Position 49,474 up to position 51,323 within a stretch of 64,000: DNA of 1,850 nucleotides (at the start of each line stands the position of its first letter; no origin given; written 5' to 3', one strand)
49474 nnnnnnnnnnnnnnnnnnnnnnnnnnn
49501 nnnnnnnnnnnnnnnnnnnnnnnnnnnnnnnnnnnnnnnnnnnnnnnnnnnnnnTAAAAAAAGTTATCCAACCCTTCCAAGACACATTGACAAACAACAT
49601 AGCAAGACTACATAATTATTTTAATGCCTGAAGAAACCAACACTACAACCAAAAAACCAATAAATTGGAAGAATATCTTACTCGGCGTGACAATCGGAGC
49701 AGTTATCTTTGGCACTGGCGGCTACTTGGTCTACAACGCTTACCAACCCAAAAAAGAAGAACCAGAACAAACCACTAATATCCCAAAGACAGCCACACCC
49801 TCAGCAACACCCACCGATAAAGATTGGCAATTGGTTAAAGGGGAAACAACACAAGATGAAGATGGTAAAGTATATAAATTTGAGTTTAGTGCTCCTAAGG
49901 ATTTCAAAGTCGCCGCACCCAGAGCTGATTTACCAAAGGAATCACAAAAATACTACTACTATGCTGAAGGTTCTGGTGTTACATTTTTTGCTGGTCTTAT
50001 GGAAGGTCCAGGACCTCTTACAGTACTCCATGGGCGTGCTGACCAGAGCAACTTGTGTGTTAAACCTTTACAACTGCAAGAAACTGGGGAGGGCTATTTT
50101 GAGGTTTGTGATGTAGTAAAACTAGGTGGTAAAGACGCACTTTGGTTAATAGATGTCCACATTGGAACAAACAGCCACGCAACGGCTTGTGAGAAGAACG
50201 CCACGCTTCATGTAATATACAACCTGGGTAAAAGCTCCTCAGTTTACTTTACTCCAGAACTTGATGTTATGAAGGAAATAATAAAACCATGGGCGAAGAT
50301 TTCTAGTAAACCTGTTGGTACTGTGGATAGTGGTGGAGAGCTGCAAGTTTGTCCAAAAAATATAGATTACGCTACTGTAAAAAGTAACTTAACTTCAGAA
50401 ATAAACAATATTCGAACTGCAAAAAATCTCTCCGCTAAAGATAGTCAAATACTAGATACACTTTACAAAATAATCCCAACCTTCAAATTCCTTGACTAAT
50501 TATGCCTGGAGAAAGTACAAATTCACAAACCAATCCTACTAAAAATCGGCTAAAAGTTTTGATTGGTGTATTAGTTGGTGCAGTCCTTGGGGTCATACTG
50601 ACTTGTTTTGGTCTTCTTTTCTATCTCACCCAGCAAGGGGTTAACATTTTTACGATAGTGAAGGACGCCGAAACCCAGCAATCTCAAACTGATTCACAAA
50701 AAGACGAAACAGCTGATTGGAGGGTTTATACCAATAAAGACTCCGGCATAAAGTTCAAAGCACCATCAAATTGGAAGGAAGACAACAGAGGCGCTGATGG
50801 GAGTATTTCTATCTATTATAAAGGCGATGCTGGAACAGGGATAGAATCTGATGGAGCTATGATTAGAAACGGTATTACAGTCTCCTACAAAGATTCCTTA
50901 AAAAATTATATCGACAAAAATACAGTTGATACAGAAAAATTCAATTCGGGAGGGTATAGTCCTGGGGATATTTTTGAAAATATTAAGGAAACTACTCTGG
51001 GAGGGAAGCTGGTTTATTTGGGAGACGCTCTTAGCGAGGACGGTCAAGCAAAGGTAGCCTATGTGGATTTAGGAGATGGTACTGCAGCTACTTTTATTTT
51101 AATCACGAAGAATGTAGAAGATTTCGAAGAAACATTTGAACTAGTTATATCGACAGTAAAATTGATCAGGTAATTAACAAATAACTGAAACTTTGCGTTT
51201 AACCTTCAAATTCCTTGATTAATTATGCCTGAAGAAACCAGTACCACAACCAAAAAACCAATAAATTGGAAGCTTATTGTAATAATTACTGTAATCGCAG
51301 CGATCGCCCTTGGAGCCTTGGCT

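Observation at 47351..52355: Cassette of four paralogous signal-anchored proteins with conserved ends and duplicated junction sequences (candidate variable surface-protein system)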

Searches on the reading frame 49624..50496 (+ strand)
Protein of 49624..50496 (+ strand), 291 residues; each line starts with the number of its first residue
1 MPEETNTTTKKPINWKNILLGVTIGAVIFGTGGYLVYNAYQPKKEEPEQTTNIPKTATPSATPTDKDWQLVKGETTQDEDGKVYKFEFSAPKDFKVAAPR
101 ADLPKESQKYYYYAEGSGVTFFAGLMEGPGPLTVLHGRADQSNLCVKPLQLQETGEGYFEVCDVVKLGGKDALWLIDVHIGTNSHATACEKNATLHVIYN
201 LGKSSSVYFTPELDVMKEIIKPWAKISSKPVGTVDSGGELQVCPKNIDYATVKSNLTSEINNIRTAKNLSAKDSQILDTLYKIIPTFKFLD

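Call 6: search_protein_families(library=pfam, proteins=[window:49624-50496:+], max_evalue=1)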
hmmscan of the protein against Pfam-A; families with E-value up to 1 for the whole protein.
window:49624-50496:+ (291 aa): 0 families

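Call 7: search_protein_families(library=ncbifam, proteins=[window:49624-50496:+], max_evalue=1)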
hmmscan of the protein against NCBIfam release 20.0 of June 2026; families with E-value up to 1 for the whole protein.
window:49624-50496:+ (291 aa): 2 families
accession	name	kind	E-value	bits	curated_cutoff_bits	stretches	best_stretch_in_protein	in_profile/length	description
NF009650.0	PRK13183.1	equivalog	0.16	11.8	70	1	20-45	10-35/46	photosystem II reaction center protein PsbN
NF041469.2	spor_prot_SB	equivalog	0.17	11.7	85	0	246-263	20-37/58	stage II sporulation protein SB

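Call 9: find_homologous_proteins(query=window:49624-50496:+, max_evalue=0.001)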
Query window:49624-50496:+ (291 aa): 19 proteins with E <= 0.001 among 839 candidates.
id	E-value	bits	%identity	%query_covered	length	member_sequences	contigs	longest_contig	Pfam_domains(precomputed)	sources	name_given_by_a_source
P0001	4.3e-195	665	100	100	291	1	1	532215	-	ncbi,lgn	ncbi:MAG: hypothetical protein WD187_00570 [Candidatus Woykebacteria bacterium]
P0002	6.9e-115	401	59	100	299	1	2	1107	-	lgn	-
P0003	5.2e-95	336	57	94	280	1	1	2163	-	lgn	-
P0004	8.7e-95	335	56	96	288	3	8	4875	-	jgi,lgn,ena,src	-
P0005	4.4e-93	330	53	94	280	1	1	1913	-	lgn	-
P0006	5.0e-91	323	50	100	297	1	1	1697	-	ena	-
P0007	5.5e-80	287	50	91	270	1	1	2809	-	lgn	-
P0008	7.6e-70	253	49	85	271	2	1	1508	-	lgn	-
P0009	4.7e-66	241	42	100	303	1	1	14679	-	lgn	-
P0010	4.4e-58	215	44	84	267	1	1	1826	-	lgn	-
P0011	1.3e-19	89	71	13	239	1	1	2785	-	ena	-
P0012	1.8e-18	85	47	33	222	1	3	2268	-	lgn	-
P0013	8.9e-18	83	65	16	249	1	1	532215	-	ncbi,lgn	ncbi:MAG: hypothetical protein WD187_00560 [Candidatus Woykebacteria bacterium]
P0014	2.9e-17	81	88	12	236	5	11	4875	-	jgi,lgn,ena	-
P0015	4.1e-16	77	67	18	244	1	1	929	-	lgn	-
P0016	6.6e-16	76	78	13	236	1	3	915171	-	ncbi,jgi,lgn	-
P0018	2.1e-14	72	40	26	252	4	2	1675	PF18933.7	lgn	-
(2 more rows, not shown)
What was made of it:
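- The window is a Candidatus Woykebacteria MAG (locus tags WD187_00560 and WD187_00570, call 9).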

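Call 12: find_encoding_contigs(protein=P0016, flank=10000, max_places=3)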
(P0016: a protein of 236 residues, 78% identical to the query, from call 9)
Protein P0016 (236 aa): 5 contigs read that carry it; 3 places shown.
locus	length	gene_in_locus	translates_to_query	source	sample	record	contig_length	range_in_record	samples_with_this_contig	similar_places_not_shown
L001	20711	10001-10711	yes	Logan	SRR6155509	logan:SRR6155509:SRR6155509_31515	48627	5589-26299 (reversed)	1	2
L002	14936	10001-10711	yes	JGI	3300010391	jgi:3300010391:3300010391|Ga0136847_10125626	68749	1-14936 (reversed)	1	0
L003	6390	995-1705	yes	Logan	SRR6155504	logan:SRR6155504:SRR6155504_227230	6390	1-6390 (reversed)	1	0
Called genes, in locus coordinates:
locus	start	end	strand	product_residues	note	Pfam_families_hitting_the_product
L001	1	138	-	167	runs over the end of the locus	-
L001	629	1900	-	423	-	PF00206:Lyase_1, PF08328:ASL_C (weak), PF10397:ADSL_C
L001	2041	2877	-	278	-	PF01575:MaoC_dehydratas, PF13452:FAS1_DH_region (weak)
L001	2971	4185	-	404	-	PF22694:CtpB_N-like, PF00595:PDZ, PF13180:PDZ_2, PF17820:PDZ_6, PF03572:Peptidase_S41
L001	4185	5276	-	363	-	-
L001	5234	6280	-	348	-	PF13941:MutL (faint)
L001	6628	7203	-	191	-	PF00436:SSB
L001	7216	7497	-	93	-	PF01250:Ribosomal_S6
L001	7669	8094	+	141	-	-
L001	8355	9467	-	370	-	PF01926:MMR_HSR1, PF06071:YchF-GTPase_C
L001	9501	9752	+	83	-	PF15919:HicB_lk_antitox, PF21748:UPF0150 (weak)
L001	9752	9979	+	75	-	PF07927:HicA_toxin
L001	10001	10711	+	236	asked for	-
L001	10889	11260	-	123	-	PF01850:PIN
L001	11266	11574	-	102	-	-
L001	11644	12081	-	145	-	PF00293:NUDIX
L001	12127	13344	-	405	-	PF12704:MacB_PCD, PF02687:FtsX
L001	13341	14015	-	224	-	PF02463:SMC_N (faint), PF00005:ABC_tran, PF13304:AAA_21 (faint)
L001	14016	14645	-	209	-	PF02589:LUD_dom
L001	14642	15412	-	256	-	PF12698:ABC2_membrane_3, PF01061:ABC2_membrane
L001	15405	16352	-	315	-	PF00005:ABC_tran, PF13304:AAA_21 (weak), PF13732:DrrA1-3_C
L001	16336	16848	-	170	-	PF12802:MarR_2, PF13463:HTH_27 (weak), PF01325:Fe_dep_repress (weak), PF01047:MarR, PF13412:HTH_24 (weak)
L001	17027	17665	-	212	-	-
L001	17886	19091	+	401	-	PF00270:DEAD, PF04851:ResIII, PF00271:Helicase_C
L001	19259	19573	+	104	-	-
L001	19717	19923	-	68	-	PF10049:DUF2283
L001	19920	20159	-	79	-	PF14076:DUF4258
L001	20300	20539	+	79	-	PF01402:RHH_1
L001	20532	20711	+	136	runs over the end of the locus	PF13470:PIN_3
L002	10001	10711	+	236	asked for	-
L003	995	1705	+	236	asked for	-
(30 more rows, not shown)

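Call 13: find_encoding_contigs(protein=P0009, flank=10000, max_places=3)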
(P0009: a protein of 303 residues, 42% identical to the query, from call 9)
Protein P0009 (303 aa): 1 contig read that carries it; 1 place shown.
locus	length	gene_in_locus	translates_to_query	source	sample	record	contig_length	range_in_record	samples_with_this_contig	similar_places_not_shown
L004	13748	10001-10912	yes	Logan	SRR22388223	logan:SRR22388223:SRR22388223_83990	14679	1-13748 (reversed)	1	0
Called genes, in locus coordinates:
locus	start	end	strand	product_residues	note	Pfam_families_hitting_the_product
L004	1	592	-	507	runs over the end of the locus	?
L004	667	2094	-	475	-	-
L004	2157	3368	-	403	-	PF00089:Trypsin, PF13365:Trypsin_2, PF00595:PDZ, PF13180:PDZ_2, PF17820:PDZ_6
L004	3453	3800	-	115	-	-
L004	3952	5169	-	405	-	PF22694:CtpB_N-like (weak), PF00595:PDZ, PF13180:PDZ_2, PF17820:PDZ_6, PF03572:Peptidase_S41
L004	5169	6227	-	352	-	-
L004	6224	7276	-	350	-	PF13941:MutL (faint)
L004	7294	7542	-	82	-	PF01084:Ribosomal_S18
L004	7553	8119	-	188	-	PF00436:SSB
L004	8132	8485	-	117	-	PF01250:Ribosomal_S6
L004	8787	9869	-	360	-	PF01926:MMR_HSR1, PF02421:FeoB_N (weak), PF06071:YchF-GTPase_C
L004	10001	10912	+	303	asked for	-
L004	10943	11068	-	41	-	-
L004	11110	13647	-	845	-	PF00690:Cation_ATPase_N, PF00122:E1-E2_ATPase, PF00702:Hydrolase, PF13246:Cation_ATPase, PF00689:Cation_ATPase_C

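Call 28: predict_structure(alignment_id=A1)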
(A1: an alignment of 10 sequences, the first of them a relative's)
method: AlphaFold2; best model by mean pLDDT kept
length: 291 residues; sequences in the alignment: 10
mean_pLDDT: 70.5   pTM: 0.67
mean pLDDT of the five models: 70.5, 70.4, 67.7, 65.5, 62.2
residues with pLDDT >= 90: 50; 70-90: 104; 50-70: 95; < 50: 42
segments of 3 or more residues with pLDDT < 50: 1-10, 40-64
pLDDT, mean of each block of 10 residues (from residue 1): 39 55 58 52 31 29 61 71 81 79 67 83 60 61 77 85 84 87 65 85 72 91 71 65 78 92 89 92 84 63
secondary structure, 60 per line:
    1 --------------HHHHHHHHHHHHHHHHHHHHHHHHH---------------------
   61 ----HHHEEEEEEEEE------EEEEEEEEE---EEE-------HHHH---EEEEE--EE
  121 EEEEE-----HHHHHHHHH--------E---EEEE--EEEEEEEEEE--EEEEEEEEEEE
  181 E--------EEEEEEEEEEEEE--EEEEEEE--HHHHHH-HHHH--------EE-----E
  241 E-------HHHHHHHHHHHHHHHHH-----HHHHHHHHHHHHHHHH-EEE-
elements in order: H15-39 E68-76 E83-91 E95-97 H105-108 E112-116 E119-125 H131-139 E152-155 E158-167 E170-181 E190-202 E205-211 H214-219 H221-224 H249-265 H271-286 E288-290

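Call 34: find_encoding_contigs(protein=P0004, flank=5000, max_places=6)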
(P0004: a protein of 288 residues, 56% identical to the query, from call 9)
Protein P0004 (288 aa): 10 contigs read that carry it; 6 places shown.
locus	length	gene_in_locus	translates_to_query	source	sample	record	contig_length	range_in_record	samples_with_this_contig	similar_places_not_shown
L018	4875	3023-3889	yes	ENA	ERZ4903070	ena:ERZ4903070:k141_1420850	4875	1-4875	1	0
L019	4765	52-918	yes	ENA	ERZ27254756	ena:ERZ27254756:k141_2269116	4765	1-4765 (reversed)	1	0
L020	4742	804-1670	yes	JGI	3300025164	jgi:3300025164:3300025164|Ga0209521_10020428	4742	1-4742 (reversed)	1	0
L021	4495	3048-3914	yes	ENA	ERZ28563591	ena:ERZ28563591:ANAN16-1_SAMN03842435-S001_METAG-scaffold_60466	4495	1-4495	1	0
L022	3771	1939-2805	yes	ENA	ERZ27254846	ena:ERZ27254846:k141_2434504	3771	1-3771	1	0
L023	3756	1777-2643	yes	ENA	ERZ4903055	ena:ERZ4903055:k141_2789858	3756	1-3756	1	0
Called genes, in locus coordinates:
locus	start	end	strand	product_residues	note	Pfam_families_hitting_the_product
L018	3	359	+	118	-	?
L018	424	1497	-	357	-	PF01926:MMR_HSR1, PF02421:FeoB_N (weak), PF06071:YchF-GTPase_C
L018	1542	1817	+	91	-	-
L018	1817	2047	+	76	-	PF07927:HicA_toxin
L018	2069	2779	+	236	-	-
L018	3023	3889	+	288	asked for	-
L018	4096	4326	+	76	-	PF15919:HicB_lk_antitox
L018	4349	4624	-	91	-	PF11373:DUF3175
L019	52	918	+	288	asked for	-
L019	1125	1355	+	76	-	PF15919:HicB_lk_antitox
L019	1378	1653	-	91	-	PF11373:DUF3175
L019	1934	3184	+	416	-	PF00270:DEAD, PF04851:ResIII (faint), PF00271:Helicase_C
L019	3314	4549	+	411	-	-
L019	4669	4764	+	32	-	?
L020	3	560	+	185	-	?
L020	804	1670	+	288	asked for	-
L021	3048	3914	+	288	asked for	-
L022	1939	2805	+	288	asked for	-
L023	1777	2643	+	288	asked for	-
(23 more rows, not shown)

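Call 35: find_encoding_contigs(protein=P0018, flank=5000, max_places=4)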
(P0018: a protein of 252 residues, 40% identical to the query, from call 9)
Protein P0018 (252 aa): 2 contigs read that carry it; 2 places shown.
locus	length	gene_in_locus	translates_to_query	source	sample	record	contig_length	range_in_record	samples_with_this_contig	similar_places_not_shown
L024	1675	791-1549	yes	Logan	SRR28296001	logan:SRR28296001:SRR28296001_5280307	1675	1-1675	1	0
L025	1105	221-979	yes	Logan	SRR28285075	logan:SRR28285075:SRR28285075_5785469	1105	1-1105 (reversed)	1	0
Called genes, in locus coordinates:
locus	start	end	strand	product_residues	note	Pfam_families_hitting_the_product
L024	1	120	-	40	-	?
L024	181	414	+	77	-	PF15919:HicB_lk_antitox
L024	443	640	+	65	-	PF07927:HicA_toxin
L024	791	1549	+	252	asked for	PF18933:PsbP_2 (weak)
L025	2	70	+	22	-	?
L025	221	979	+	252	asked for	PF18933:PsbP_2 (weak)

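Call 36: find_encoding_contigs(protein=P0012, flank=5000, max_places=4)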
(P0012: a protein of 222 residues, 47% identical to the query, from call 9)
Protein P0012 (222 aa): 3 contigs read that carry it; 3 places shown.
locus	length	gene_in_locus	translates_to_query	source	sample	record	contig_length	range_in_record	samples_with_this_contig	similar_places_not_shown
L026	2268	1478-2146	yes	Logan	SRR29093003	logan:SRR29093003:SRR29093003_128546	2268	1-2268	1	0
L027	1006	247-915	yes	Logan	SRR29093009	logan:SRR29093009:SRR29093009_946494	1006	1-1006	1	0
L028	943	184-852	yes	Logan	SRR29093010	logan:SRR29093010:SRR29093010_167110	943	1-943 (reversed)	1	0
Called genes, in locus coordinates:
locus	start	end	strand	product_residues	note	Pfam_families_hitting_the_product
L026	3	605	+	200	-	?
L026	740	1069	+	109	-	PF15919:HicB_lk_antitox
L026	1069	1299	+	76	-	PF07927:HicA_toxin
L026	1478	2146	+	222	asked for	-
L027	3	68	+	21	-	?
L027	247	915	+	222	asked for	-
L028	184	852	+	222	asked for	-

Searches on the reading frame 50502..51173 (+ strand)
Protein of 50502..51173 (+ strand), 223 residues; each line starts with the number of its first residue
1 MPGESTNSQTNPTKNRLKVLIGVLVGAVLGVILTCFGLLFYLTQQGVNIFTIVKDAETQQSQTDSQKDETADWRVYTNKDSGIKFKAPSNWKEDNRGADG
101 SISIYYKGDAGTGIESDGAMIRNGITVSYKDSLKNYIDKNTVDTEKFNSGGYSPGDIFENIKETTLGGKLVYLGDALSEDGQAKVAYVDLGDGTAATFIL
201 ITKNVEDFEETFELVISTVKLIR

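Call 6: search_protein_families(library=pfam, proteins=[window:50502-51170:+], max_evalue=1)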
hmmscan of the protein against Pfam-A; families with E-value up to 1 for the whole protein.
window:50502-51170:+ (223 aa): 6 families
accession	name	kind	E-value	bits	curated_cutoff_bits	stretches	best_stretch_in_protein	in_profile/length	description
PF18933.6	PsbP_2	-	2.5e-06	28.1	27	1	50-175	16-139/184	PsbP-like protein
PF04932.20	Wzy_C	-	0.038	14.2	31.7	1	16-76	39-86/149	O-Antigen ligase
PF14828.11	Amnionless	-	0.057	12.6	30.4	1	11-79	338-407/442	Amnionless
PF13038.11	DUF3899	-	0.14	13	23.4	1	28-75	6-59/88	Domain of unknown function (DUF3899)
PF06916.18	FAM210A-B_dom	-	0.15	13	26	1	23-69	13-59/88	FAM210A/B-like domain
PF12664.12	DUF3789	-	0.29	11.3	22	1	20-35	5-20/32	Protein of unknown function (DUF3789)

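Call 7: search_protein_families(library=ncbifam, proteins=[window:50502-51170:+], max_evalue=1)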
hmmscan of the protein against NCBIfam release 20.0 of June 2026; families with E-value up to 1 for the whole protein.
window:50502-51170:+ (223 aa): 2 families
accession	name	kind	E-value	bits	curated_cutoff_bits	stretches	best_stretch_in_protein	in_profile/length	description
TIGR03074.1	PQQ_membr_DH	subfamily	0.0097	13.8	832.65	1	22-96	109-180/783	membrane-bound PQQ-dependent dehydrogenase, glucose/quinate/shikimate family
NF004373.0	PRK05740.1-3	equivalog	0.077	12.8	154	1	23-70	69-116/150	preprotein translocase subunit SecE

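Call 76: find_encoding_contigs(protein=window:50502-51173:+, flank=4000, max_places=10)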
Protein window:50502-51173:+ (223 aa): 2 contigs read that carry it; 1 place shown.
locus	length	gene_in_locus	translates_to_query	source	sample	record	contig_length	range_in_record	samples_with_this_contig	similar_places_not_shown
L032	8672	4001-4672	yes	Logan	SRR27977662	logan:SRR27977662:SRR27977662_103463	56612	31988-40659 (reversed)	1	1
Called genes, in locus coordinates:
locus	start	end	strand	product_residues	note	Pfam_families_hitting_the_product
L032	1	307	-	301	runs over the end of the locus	PF01926:MMR_HSR1, PF02421:FeoB_N, PF06071:YchF-GTPase_C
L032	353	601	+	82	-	PF15919:HicB_lk_antitox, PF21748:UPF0150 (weak)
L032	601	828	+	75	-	PF07927:HicA_toxin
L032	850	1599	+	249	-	-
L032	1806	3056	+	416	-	PF00270:DEAD, PF04851:ResIII (weak), PF00271:Helicase_C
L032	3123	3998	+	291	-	-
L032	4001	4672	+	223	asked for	-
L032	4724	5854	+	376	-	-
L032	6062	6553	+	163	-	-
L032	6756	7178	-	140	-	PF08570:DUF1761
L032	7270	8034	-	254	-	PF01061:ABC2_membrane, PF12698:ABC2_membrane_3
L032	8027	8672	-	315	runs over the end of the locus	PF00005:ABC_tran, PF13401:AAA_22 (faint), PF13304:AAA_21 (weak), PF13732:DrrA1-3_C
